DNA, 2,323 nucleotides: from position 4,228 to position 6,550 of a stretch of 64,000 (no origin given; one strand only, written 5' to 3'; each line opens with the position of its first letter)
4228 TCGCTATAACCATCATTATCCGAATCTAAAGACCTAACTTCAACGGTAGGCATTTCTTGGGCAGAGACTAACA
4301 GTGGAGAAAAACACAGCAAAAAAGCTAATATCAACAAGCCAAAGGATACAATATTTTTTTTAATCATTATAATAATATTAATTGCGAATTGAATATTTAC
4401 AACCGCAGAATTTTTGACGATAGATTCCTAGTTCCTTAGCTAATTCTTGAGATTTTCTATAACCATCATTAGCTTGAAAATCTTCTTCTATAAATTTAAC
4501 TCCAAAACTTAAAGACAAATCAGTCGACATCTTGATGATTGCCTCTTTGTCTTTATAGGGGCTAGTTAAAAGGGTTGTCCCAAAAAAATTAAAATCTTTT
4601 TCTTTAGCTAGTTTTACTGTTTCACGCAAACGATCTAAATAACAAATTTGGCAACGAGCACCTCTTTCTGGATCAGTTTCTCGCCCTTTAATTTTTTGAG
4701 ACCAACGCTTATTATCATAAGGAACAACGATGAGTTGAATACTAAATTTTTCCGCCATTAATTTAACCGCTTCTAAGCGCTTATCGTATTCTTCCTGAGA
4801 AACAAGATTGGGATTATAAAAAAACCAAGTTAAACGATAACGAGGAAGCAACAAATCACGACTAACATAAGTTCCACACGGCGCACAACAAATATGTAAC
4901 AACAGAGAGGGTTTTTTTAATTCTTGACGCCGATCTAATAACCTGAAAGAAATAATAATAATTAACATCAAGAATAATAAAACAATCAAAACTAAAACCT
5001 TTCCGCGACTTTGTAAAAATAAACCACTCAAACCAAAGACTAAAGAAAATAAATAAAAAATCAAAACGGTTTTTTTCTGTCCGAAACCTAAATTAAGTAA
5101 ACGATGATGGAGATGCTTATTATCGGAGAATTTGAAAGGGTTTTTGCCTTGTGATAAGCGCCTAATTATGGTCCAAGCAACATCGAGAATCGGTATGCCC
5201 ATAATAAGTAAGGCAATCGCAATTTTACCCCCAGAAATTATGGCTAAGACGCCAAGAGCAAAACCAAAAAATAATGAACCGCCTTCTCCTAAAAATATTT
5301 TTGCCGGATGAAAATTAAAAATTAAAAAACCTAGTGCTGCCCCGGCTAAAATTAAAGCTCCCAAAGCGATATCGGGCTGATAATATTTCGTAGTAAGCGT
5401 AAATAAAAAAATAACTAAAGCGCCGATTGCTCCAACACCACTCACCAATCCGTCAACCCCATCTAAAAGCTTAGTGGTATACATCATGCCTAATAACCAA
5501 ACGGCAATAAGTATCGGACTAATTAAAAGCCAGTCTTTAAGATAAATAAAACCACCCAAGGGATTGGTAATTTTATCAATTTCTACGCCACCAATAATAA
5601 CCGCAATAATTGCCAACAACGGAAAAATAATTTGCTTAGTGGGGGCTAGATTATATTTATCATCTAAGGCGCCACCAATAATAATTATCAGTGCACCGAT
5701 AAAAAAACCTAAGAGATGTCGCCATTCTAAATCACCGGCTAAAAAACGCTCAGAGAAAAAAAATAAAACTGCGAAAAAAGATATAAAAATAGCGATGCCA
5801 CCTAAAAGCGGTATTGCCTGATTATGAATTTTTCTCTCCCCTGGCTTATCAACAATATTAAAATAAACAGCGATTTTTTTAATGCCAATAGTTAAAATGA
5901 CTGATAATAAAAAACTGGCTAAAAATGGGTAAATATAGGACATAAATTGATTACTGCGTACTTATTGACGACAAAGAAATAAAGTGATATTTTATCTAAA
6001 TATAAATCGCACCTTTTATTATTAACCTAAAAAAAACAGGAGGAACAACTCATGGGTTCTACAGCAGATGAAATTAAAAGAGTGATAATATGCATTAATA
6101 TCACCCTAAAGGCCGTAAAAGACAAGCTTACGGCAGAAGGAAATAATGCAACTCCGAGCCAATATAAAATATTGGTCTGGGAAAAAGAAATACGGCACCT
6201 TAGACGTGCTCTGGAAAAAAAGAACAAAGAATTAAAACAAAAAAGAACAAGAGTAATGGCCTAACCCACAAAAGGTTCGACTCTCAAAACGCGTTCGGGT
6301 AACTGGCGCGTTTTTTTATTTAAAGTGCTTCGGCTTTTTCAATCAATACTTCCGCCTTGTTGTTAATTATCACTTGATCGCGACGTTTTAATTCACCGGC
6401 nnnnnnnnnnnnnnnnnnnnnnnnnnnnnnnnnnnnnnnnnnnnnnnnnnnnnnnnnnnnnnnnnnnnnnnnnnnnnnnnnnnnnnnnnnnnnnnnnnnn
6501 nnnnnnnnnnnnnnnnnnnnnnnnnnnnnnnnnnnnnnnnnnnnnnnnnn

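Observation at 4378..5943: Single ORF fusing a polytopic WecA/MraY-type phosphosugar transferase to the tRNA-modification enzyme QueH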

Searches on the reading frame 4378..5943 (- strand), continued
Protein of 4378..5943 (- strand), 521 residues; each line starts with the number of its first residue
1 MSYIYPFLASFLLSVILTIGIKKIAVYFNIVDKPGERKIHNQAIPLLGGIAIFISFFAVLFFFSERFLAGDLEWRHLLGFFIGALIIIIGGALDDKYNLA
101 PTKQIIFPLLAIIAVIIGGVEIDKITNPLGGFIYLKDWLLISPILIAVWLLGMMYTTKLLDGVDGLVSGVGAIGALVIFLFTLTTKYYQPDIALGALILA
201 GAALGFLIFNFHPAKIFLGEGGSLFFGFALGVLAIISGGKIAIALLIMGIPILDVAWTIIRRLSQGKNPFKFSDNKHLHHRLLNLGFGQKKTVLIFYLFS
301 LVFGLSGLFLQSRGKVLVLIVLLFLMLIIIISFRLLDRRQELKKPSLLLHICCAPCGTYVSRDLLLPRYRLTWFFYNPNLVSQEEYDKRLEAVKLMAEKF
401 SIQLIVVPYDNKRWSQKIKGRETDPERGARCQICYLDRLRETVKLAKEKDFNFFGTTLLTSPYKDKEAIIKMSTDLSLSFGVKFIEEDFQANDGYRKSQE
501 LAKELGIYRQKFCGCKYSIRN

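Call 54: find_related_loci(query=A2, collection=genome_contigs, flank=10000)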
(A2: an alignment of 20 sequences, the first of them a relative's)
Query A2 (521 aa) in genome_contigs; peptide patterns used: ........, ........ (x = any residue, [..] = any of these).
600 stretches matched a pattern (row limit reached: there are more); 569 encode a relative of the query (tblastn E <= 1e-3); the best 80 are kept; 80 distinct loci.
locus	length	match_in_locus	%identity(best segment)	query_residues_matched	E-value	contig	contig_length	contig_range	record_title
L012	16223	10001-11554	77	2-519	0e+0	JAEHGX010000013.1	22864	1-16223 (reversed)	Candidatus Falkowbacteria bacterium S5_I03 S5_I03__14, whole genome shotgun sequence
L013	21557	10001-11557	77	1-519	0e+0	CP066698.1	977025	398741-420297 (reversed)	MAG: Candidatus Falkowbacteria bacterium isolate NC_groundwater_1683_Pr3_B-0.1um_40_26 chromosome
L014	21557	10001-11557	80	1-519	0e+0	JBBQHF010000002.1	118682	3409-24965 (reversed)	MAG: Patescibacteria group bacterium isolate Co_metawrap_919 Cmw_919_k141_27889568_length_118682_cov_14.9995, whole geno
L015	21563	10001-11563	74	1-521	0e+0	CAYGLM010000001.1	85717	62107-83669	MAG TPA_asm: uncultured Gammaproteobacteria bacterium isolate ERP113451_co4_283 genome assembly, contig: NODE_42_length_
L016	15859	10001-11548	71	7-521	0e+0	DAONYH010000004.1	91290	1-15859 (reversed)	MAG TPA_asm: bacterium isolate AMR_MDS_4127 NODE_255_length_91290_cov_15.244413, whole genome shotgun sequence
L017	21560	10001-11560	70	1-519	0e+0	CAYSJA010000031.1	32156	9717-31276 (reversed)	MAG TPA_asm: uncultured Gammaproteobacteria bacterium isolate SRP067234_co1_274 genome assembly, contig: k99_169953, who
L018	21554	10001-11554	71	1-518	0e+0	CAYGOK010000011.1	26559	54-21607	MAG TPA_asm: uncultured Gammaproteobacteria bacterium isolate ERP113451_co4_182 genome assembly, contig: NODE_803_length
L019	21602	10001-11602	66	1-521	0e+0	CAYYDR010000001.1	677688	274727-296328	MAG TPA_asm: uncultured Gammaproteobacteria bacterium isolate SRP302447_co2_591 genome assembly, contig: NODE_22_length_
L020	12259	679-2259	67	1-520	0e+0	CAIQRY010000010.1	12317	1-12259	uncultured bacterium isolate AM-lipid-02-D9_bin-0787 genome assembly, contig: bin-0787:10/68, whole genome shotgun seque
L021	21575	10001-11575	66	1-520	0e+0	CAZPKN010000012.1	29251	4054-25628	MAG TPA_asm: uncultured Gammaproteobacteria bacterium isolate binchicken_co212_18 genome assembly, contig: NODE_2282_len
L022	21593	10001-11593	64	1-519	0e+0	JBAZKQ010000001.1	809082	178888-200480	MAG: Patescibacteria group bacterium isolate SO_2017_LW4_148 scaffold_12_c1_LW137-91_2017, whole genome shotgun sequence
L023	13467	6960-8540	65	1-521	0e+0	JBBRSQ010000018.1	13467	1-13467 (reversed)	MAG: Patescibacteria group bacterium isolate La2_metabat2.105 La2_metabat2.105_K_3087871L13467_cov_26.0008, whole genome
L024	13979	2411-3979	66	1-520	0e+0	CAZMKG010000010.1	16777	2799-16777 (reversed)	MAG TPA_asm: uncultured Gammaproteobacteria bacterium isolate SRP263991_co7_264 genome assembly, contig: NODE_5915_lengt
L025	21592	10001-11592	68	1-520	0e+0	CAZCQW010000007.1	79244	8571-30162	MAG TPA_asm: uncultured Gammaproteobacteria bacterium isolate SRP285395_co1_539 genome assembly, contig: NODE_326_length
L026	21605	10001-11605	68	1-520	0e+0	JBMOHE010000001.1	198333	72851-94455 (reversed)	MAG: Patescibacteria group bacterium isolate Deming_bin.335 contig27, whole genome shotgun sequence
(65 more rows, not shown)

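Call 86: predict_structure(alignment_id=A3)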
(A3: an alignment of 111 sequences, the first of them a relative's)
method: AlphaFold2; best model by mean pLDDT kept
length: 521 residues; sequences in the alignment: 111
mean_pLDDT: 85.8   pTM: 0.67
mean pLDDT of the five models: 85.8, 85.1, 84.0, 81.3, 80.4
residues with pLDDT >= 90: 257; 70-90: 202; 50-70: 61; < 50: 1
segments of 3 or more residues with pLDDT < 50: none
pLDDT, mean of each block of 10 residues (from residue 1): 93 97 93 69 88 98 92 93 97 91 91 94 69 73 88 87 85 91 79 95 96 89 94 79 65 72 67 63 73 85 77 66 74 71 88 89 88 95 93 92 94 93 91 96 97 95 91 96 90 86 80 78 41
secondary structure, 60 per line:
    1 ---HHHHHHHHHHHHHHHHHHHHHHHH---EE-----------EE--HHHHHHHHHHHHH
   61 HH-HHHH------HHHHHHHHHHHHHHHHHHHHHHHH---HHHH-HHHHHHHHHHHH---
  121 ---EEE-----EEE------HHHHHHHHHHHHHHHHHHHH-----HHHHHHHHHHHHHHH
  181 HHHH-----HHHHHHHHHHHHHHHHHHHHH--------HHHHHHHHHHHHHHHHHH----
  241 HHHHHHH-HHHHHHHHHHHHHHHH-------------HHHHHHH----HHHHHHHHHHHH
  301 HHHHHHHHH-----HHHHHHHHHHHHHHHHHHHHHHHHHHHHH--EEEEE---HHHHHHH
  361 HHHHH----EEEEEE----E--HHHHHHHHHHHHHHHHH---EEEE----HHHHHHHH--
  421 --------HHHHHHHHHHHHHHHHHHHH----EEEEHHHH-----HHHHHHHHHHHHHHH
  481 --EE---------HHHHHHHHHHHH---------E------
elements in order: H4-27 H48-62 H64-67 H74-97 H101-104 H106-117 E124-126 E132-134 H141-160 H166-184 H190-210 H219-236 H241-247 H249-264 H278-284 H289-309 H315-343 E346-350 H354-365 E370-375 H383-399 E403-406 H411-418 H429-448 E453-456 H457-460 H466-480 H494-505

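Call 89: fold_search(model_id=the predicted structure, library=pdb)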
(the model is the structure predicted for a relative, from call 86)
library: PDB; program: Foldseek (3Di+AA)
matches with E <= 10: 801; with E <= 0.001: 43
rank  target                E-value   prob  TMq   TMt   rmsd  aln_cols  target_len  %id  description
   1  7lc5                  1.9e-10  1.00  0.32  0.90   1.5       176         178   34  Crystal structure of epoxyqueuosine reductase QueH from Thermotoga maritima (released 2021-11-03)
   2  9d86                  2.0e-10  1.00  0.32  0.90   1.4       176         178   34  Crystal structure of epoxyqueuosine reductase QueH C9S mutant from Thermotoga maritima (released 2024-12-18)
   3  7lc7                  6.2e-10  1.00  0.31  0.89   1.5       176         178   35  Crystal structure of epoxyqueuosine reductase QueH in complex with GMP from Thermotoga maritima (released 2022-01-12)
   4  9dco                  7.7e-10  1.00  0.30  0.85   2.0       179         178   34  Crystal structure of epoxyqueuosine reductase QueH D13N mutant from Thermotoga maritima (released 2024-12-18)
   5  9zno_A                8.4e-10  1.00  0.48  0.73   4.0       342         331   21  Cryo-EM structure of Hydrogenivirga sp. MraY in complex with APPB (released 2026-02-04)
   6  6oyh_D                1.3e-09  1.00  0.49  0.73   4.6       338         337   19  Crystal structure of MraY bound to carbacaprazamycin (released 2019-07-10)
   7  9deu                  2.1e-09  1.00  0.29  0.91   1.8       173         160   34  Crystal structure of epoxyqueuosine reductase QueH in complex with queuosine (released 2024-12-18)
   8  8cxr_C                2.2e-09  1.00  0.49  0.77   3.5       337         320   19  Crystal structure of MraY bound to a sphaerimicin analogue (released 2023-03-29)
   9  6oyh_B                2.4e-09  1.00  0.48  0.73   4.0       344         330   19  Crystal structure of MraY bound to carbacaprazamycin (released 2019-07-10)
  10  5ckr                  2.9e-09  1.00  0.48  0.73   3.9       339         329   19  Crystal Structure of MraY in complex with Muraymycin D2 (released 2016-03-02)
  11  9b70_A                3.0e-09  1.00  0.50  0.73   4.2       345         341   19  Cryo-EM structure of MraY in complex with analogue 2 (released 2024-06-26)
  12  6oyh_A                3.1e-09  1.00  0.48  0.74   3.9       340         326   18  Crystal structure of MraY bound to carbacaprazamycin (released 2019-07-10)
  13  8cxr_A                5.6e-09  1.00  0.46  0.73   4.3       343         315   18  Crystal structure of MraY bound to a sphaerimicin analogue (released 2023-03-29)
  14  6oz6_B                6.1e-09  1.00  0.47  0.73   4.3       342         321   19  Crystal structure of MraY bound to 3'-hydroxymureidomycin A (released 2019-07-10)
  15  6oyz_A                6.4e-09  1.00  0.48  0.77   3.8       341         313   18  Crystal structure of MraY bound to capuramycin (released 2019-07-10)
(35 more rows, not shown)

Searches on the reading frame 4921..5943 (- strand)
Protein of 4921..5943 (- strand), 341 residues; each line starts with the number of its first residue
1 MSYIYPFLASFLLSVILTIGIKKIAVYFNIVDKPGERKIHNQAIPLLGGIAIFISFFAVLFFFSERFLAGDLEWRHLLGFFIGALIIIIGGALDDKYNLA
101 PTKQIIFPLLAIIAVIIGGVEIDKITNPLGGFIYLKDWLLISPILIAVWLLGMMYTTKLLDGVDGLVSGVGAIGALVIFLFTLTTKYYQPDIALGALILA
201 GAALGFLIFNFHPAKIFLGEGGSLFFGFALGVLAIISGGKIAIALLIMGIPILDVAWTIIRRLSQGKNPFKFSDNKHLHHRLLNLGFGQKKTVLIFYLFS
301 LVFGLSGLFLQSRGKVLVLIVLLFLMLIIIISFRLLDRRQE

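Call 15: search_solved_structures(query=window:4921-5943:-, max_evalue=0.01, show_alignments=3)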
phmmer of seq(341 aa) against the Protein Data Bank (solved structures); distinct sequences matched with E-value up to 0.01: 5.
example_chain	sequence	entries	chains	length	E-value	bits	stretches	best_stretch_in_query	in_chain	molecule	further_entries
8g01_A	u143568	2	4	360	9.9e-08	35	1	190-308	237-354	Phospho-N-acetylmuramoyl-pentapeptide-transferase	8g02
8tlu_A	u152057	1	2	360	9.9e-08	35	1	190-308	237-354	Phospho-N-acetylmuramoyl-pentapeptide-transferase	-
5jnq_A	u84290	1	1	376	1.1e-06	31.7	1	4-303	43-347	Phospho-N-acetylmuramoyl-pentapeptide-transferase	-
4j72_A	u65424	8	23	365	1.5e-05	27.9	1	41-306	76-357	Phospho-N-acetylmuramoyl-pentapeptide-transferase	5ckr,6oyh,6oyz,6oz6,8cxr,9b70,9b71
9zno_A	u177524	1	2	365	3e-05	26.9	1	124-305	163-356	Phospho-N-acetylmuramoyl-pentapeptide-transferase (MraY)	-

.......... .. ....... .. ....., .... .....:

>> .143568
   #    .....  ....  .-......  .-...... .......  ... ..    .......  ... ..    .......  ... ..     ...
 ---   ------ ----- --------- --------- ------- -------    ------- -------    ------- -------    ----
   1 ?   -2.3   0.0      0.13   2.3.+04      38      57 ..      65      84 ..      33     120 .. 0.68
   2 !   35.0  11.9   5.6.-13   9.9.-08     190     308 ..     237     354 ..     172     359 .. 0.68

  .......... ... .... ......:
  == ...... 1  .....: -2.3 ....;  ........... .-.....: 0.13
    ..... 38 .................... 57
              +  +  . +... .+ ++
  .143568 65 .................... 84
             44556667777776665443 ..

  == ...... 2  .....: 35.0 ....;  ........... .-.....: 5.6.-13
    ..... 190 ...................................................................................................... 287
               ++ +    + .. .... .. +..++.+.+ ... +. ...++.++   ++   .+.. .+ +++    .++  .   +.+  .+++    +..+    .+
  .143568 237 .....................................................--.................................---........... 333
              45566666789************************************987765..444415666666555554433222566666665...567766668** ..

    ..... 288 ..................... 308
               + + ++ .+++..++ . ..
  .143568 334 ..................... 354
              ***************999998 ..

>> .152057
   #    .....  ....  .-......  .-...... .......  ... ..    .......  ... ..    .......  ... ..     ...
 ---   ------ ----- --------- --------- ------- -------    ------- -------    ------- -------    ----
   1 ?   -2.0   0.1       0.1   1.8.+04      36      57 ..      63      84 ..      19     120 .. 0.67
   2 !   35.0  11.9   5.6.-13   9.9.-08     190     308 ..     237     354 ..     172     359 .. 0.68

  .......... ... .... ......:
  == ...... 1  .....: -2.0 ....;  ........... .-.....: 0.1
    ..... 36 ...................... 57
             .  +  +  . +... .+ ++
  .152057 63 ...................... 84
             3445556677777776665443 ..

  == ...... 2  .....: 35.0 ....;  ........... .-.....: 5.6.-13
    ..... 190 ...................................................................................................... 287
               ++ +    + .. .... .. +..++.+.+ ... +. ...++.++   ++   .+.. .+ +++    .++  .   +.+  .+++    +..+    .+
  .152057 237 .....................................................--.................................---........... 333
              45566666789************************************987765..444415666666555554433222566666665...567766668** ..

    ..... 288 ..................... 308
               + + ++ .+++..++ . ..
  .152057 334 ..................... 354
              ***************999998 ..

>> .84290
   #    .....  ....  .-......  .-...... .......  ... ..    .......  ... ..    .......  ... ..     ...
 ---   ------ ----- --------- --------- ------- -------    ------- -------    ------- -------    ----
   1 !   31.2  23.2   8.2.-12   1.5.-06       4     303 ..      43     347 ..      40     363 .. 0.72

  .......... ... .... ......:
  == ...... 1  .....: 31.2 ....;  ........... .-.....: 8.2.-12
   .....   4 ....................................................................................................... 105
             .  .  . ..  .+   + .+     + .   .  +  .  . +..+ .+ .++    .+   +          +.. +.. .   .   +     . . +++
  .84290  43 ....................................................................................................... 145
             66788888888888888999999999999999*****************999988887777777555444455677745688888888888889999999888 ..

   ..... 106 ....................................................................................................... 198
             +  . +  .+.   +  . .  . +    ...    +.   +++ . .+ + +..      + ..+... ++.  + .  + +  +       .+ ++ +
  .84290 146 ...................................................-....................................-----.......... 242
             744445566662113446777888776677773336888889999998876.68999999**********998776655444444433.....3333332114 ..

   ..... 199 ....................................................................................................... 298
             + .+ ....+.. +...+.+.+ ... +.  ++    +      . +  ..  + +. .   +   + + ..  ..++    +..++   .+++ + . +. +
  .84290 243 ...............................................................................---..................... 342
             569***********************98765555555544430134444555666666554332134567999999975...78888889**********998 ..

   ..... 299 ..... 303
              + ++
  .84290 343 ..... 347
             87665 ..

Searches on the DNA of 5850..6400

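Call 96: search_rna_families(source=window, start=5850, end=6400, threshold=evalue, max_evalue=1)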
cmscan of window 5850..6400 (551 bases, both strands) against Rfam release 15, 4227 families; matches with E-value up to 1: 2.
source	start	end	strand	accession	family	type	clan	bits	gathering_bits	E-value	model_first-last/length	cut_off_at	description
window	5979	6054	+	RF03091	Clostridium-PBP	Gene; sRNA;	-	24.5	94.4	0.59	1-73/73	no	Clostridium-PBP RNA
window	6171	6228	-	RF02219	ZNRD1-AS1_2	Gene; lncRNA;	-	18.6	60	0.037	1-76/76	no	ZNRD1 antisense RNA 1 conserved region 2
